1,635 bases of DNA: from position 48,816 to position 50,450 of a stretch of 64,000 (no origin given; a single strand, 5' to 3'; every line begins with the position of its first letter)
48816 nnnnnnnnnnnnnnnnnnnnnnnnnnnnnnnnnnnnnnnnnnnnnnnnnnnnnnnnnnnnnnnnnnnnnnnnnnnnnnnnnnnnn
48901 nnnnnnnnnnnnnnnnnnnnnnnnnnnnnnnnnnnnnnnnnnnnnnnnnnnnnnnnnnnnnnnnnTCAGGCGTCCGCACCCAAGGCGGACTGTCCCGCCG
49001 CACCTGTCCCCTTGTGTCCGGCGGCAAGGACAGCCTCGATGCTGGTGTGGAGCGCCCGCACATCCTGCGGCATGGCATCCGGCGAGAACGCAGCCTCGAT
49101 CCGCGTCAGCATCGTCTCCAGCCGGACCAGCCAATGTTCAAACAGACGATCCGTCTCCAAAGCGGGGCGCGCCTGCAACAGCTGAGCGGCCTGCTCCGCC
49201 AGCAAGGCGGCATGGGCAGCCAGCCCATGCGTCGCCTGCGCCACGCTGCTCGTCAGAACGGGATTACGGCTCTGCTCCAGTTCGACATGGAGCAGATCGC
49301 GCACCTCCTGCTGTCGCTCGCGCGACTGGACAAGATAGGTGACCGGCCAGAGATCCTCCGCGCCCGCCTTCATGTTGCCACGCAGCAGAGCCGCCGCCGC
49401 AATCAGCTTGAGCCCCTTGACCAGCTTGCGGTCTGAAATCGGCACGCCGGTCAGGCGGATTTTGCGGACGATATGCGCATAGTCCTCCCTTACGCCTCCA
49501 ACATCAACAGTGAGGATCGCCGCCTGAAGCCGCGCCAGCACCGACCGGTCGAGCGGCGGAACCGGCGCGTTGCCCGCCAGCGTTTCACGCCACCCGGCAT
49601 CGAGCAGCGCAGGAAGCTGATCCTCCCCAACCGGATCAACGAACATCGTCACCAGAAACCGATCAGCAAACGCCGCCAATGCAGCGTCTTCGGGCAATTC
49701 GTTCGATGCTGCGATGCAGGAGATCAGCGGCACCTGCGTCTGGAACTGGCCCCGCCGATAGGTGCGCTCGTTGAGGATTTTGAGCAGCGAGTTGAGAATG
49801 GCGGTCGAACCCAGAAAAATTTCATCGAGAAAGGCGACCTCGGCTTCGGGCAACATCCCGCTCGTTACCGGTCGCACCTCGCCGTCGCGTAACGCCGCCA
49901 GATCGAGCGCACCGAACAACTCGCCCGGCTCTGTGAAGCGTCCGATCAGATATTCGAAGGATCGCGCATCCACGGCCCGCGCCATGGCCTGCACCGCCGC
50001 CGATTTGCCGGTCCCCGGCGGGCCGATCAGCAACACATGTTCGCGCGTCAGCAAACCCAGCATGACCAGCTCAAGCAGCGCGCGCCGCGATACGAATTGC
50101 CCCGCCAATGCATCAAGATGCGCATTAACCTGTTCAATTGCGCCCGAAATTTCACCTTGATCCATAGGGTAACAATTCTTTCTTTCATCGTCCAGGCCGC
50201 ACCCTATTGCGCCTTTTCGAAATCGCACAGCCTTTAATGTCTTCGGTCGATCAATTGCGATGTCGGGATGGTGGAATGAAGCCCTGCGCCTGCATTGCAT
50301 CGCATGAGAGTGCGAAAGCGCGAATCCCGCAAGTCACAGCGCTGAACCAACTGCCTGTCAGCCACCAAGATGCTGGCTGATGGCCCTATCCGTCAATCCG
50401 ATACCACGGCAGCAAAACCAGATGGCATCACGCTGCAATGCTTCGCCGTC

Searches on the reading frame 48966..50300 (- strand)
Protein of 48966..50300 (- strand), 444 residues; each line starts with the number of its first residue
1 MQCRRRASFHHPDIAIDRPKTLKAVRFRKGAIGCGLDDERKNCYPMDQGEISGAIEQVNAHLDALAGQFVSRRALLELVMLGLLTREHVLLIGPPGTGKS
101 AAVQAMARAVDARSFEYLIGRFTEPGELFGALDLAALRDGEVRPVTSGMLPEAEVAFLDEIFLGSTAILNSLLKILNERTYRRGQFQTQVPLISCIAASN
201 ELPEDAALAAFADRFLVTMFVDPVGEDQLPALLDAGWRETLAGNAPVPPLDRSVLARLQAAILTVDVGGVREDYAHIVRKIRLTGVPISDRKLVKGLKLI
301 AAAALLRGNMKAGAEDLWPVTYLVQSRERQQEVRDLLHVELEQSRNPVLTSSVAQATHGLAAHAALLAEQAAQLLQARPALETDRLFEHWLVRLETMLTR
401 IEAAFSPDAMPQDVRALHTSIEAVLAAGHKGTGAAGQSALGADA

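Call 84: search_protein_families(library=pfam, proteins=[window:48966-50300:-], max_evalue=0.00001)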
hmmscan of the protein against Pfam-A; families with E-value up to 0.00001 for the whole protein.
window:48966-50300:- (444 aa): 4 families
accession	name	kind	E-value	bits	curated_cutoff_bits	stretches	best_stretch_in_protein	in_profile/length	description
PF20030.5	bpMoxR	-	3.3e-77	258.6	27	1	57-240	2-185/205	MoxR domain in the MoxR-vWA-beta-propeller ternary systems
PF07728.20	AAA_5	-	5.3e-24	85.2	22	1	88-215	1-139/139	AAA domain (dynein-related subfamily)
PF13191.12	AAA_16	-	1.4e-06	29.4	32.6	1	73-160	6-96/167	AAA ATPase domain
PF00004.35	AAA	-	3e-06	28.2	21.2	1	89-219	1-127/131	ATPase family associated with various cellular activities (AAA)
